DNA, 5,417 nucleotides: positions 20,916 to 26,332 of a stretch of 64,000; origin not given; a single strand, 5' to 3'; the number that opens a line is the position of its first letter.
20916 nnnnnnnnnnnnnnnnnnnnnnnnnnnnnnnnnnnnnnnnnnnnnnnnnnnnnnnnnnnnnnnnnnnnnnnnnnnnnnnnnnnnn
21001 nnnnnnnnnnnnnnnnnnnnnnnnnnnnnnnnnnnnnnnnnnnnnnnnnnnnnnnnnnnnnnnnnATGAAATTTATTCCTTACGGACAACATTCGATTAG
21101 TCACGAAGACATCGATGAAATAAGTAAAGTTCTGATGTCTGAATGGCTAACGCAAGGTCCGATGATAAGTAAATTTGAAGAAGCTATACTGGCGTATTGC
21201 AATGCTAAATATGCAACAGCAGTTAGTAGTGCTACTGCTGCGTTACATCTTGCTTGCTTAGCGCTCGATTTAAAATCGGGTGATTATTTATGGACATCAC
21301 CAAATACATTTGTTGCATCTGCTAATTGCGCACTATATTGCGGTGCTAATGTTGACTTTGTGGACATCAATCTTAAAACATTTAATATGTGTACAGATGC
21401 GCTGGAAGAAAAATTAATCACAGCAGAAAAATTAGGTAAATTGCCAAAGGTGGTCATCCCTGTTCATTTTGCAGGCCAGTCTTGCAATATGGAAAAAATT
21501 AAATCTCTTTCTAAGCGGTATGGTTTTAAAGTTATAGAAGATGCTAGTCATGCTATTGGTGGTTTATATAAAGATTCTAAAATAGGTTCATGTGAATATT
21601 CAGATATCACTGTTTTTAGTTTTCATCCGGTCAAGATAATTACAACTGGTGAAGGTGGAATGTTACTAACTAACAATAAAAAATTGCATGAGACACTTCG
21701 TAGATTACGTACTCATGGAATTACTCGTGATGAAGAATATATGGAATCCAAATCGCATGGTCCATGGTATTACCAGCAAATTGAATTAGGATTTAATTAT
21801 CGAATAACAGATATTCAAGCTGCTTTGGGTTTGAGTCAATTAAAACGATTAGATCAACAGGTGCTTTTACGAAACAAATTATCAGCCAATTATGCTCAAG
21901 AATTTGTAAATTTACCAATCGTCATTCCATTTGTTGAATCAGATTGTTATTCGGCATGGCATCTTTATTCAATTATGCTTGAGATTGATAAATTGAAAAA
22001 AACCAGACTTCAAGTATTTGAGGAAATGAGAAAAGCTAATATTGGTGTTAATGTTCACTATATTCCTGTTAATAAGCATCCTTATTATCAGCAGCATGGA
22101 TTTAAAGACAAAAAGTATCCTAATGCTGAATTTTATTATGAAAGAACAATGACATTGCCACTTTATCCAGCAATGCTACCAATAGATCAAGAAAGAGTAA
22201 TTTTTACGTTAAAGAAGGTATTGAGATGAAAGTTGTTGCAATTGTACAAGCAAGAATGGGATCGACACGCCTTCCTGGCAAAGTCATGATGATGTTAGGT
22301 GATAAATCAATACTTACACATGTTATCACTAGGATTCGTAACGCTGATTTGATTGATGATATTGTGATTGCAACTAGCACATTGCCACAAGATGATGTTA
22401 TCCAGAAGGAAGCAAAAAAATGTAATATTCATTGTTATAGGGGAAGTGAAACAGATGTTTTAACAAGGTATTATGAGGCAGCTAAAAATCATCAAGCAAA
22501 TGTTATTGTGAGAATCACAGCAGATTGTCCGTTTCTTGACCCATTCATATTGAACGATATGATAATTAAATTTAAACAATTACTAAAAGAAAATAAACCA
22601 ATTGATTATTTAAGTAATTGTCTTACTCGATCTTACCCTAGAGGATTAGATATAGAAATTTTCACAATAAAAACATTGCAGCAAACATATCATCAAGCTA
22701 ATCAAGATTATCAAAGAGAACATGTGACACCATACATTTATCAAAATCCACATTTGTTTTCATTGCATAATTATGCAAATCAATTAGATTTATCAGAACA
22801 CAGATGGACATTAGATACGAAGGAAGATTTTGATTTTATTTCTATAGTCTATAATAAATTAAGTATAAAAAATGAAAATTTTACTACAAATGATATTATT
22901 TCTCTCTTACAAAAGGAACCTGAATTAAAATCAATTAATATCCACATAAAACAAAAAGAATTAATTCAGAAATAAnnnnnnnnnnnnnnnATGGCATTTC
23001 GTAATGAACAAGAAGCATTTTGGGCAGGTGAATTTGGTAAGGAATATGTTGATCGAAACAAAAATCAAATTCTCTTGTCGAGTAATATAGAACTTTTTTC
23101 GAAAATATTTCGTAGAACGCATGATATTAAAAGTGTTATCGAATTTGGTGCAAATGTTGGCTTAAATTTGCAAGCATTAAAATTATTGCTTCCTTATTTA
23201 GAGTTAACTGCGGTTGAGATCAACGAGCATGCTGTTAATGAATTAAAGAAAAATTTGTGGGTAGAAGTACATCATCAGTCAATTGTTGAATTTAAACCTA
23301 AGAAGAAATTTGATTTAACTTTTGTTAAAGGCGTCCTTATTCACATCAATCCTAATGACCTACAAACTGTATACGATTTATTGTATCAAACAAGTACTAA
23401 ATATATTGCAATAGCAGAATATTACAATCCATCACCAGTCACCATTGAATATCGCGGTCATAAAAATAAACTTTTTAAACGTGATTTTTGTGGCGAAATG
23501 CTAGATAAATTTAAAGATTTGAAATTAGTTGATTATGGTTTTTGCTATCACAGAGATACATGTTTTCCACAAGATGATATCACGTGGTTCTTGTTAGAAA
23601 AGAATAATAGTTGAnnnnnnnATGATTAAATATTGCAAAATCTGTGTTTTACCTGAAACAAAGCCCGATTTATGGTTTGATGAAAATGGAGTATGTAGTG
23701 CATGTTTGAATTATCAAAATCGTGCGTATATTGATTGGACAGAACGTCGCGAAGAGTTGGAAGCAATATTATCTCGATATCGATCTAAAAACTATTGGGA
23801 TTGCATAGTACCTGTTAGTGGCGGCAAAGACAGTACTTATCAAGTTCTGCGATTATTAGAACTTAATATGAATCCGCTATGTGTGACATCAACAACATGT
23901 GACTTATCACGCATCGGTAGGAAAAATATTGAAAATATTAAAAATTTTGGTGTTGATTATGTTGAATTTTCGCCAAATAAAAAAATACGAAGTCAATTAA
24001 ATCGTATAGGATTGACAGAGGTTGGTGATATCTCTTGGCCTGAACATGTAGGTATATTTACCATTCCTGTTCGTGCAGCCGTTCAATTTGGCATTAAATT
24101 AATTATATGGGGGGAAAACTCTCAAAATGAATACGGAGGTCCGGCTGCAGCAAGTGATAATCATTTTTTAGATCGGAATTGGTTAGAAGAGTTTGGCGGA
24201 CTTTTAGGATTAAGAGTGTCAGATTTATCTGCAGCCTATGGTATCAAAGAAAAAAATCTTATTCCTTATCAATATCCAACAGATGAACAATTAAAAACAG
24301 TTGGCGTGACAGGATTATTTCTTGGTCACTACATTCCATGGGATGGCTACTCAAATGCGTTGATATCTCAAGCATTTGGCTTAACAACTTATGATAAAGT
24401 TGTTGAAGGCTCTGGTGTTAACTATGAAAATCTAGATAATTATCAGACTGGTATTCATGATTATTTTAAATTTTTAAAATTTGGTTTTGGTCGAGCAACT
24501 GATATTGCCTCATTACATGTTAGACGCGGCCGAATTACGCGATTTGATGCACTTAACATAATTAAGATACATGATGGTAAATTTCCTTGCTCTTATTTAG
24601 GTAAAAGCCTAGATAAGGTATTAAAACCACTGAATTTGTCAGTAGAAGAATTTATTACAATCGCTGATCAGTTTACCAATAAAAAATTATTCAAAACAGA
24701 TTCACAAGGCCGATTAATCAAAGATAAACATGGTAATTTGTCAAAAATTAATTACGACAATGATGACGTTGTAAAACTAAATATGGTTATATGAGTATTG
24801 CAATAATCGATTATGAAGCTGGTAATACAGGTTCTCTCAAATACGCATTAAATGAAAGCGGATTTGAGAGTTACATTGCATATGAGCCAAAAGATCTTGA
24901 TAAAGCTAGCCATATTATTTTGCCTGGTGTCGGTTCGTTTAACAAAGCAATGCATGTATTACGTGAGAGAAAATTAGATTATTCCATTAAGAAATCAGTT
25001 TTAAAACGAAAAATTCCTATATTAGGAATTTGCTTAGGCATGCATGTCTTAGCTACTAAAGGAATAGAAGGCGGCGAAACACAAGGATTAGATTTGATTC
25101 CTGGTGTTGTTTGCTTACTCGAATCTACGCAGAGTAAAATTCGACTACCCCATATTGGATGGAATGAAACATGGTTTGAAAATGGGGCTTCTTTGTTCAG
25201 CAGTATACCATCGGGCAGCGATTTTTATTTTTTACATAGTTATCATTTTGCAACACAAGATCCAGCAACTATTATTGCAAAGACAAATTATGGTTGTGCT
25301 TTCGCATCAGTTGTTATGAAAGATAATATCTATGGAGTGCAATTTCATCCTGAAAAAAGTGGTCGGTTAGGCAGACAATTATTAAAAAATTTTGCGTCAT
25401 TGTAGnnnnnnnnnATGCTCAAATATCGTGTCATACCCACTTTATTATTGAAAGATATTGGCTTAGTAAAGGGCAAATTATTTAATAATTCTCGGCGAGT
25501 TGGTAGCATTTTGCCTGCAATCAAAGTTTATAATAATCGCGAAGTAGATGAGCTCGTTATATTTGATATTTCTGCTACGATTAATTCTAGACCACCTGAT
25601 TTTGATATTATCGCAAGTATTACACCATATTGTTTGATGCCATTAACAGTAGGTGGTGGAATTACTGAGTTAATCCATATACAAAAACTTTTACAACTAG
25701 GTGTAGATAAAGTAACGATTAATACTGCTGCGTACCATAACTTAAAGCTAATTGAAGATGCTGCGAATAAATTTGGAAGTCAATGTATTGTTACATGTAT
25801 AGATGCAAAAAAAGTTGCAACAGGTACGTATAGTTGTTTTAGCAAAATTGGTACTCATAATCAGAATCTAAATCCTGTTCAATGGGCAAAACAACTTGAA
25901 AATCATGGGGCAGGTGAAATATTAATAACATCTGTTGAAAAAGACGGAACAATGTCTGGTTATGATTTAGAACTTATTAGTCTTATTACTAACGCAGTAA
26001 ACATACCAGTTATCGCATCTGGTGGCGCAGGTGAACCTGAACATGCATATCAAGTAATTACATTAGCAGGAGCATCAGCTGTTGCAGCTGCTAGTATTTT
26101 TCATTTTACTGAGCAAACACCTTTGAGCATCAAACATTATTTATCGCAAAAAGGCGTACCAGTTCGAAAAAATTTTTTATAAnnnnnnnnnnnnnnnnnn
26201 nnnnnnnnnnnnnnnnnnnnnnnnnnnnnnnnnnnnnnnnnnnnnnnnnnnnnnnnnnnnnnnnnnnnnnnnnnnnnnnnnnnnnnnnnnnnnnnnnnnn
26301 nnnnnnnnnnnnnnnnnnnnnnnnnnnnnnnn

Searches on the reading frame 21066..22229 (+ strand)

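Call 17: search_protein_families(library=pfam, proteins=[window:21066-22229:+], max_evalue=0.001)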
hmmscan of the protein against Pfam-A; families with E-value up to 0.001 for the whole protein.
window:21066-22229:+ (387 aa): 2 families
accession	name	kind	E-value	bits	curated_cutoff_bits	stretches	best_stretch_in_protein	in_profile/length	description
PF01041.23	DegT_DnrJ_EryC1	-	6.8e-107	358.2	19.8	1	11-382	3-359/360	DegT/DnrJ/EryC1/StrS aminotransferase family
PF00155.27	Aminotran_1_2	-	0.00016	21.4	19.7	1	34-166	44-192/361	Aminotransferase class I and II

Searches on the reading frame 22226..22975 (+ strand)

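Call 17: search_protein_families(library=pfam, proteins=[window:22226-22975:+], max_evalue=0.001)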
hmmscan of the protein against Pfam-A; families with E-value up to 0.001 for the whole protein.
window:22226-22975:+ (249 aa): 2 families
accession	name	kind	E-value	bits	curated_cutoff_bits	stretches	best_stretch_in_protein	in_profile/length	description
PF02348.25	CTP_transf_3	-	1.6e-34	120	22.6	1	4-193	1-183/217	Cytidylyltransferase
PF12804.13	NTP_transf_3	-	2.4e-05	25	27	1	10-116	11-111/160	MobA-like NTP transferase domain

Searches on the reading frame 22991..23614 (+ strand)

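Call 17: search_protein_families(library=pfam, proteins=[window:22991-23614:+], max_evalue=0.001)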
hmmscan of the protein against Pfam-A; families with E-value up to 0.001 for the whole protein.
window:22991-23614:+ (207 aa): 2 families
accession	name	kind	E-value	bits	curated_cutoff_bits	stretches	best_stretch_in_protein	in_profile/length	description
PF08242.18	Methyltransf_12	-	5.3e-06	27.5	30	1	50-129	1-86/98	Methyltransferase domain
PF13649.12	Methyltransf_25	-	1.2e-05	26.3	27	1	49-132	1-90/97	Methyltransferase domain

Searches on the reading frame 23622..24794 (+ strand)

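Call 17: search_protein_families(library=pfam, proteins=[window:23622-24794:+], max_evalue=0.001)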
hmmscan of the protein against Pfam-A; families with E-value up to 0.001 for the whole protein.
window:23622-24794:+ (390 aa): 0 families

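Call 82: search_protein_families(library=ncbifam, proteins=[window:23622-24794:+], max_evalue=1e-10)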
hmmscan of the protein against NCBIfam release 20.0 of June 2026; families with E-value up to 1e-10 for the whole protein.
window:23622-24794:+ (390 aa): 1 family
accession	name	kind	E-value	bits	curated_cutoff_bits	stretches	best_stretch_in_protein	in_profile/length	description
TIGR03573.1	WbuX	subfamily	2.7e-91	306.5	203.2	1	3-347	2-342/344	N-acetyl sugar amidotransferase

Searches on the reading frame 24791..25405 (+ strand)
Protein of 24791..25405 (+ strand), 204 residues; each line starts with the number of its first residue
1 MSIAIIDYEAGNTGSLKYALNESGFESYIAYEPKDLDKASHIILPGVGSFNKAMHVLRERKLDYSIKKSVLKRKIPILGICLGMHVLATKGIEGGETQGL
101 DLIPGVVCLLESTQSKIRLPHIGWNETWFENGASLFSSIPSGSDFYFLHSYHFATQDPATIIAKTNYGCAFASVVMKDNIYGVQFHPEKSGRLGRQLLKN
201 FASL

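Call 82: search_protein_families(library=ncbifam, proteins=[window:24791-25405:+], max_evalue=1e-10)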
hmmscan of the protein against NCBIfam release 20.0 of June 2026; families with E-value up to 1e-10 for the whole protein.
window:24791-25405:+ (204 aa): 4 families
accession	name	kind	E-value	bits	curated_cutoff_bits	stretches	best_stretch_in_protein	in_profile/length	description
TIGR01855.1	IMP_synth_hisH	equivalog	3.3e-63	213.1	105.4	1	3-203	1-197/198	imidazole glycerol phosphate synthase subunit HisH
NF010608.0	PRK14004.1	equivalog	2.4e-36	125.4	216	1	3-203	2-208/210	imidazole glycerol phosphate synthase subunit HisH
TIGR00888.1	guaA_Nterm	equivalog_domain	1.8e-12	47.1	172.15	0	132-203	109-182/188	glutamine-hydrolyzing GMP synthase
NF001975.0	PRK00758.1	equivalog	1.9e-11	43.9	198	0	161-203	137-180/185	GMP synthase subunit A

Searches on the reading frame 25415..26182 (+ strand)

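Call 82: search_protein_families(library=ncbifam, proteins=[window:25415-26182:+], max_evalue=1e-10)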
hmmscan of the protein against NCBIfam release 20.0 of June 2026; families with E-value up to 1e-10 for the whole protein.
window:25415-26182:+ (255 aa): 8 families
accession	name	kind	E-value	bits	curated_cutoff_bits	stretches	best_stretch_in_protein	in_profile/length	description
TIGR03572.1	WbuZ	equivalog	2.6e-85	285.5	299.7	1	1-231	1-232/232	glycosyl amidation-associated protein WbuZ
NF038364.1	AglZ_HisF2_fam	equivalog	5.2e-81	271.7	310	1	2-234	1-233/248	AglZ/HisF2 family acetamidino modification protein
TIGR00735.1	hisF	equivalog_domain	1.6e-75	253.7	294.55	1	1-251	1-254/254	imidazole glycerol phosphate synthase subunit HisF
NF010112.0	PRK13585.1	equivalog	1.5e-30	106.6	243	1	5-227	4-222/241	1-(5-phosphoribosyl)-5-[(5-phosphoribosylamino)methylideneamino]imidazole-4-carboxamide isomerase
TIGR00007.1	TIGR00007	equivalog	9.6e-30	103.9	228.95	1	16-209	14-202/231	1-(5-phosphoribosyl)-5-[(5-phosphoribosylamino)methylideneamino]imidazole-4-carboxamide isomerase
NF010114.0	PRK13587.1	equivalog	6.7e-19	68.5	305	1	17-223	18-219/234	1-(5-phosphoribosyl)-5-((5-phosphoribosylamino)methylideneamino)imidazole-4-carboxamide isomerase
TIGR01919.1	hisA-trpF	equivalog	2.6e-15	56.6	306.45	1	26-218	27-215/243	bifunctional 1-(5-phosphoribosyl)-5-((5-phosphoribosylamino)methylideneamino)imidazole-4-carboxamide isomerase/phosphoribosylanthranilate is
TIGR00734.1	hisAF_rel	hypoth_equivalog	7.8e-12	45.5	179.85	0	34-107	145-217/221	HisA/HisF family protein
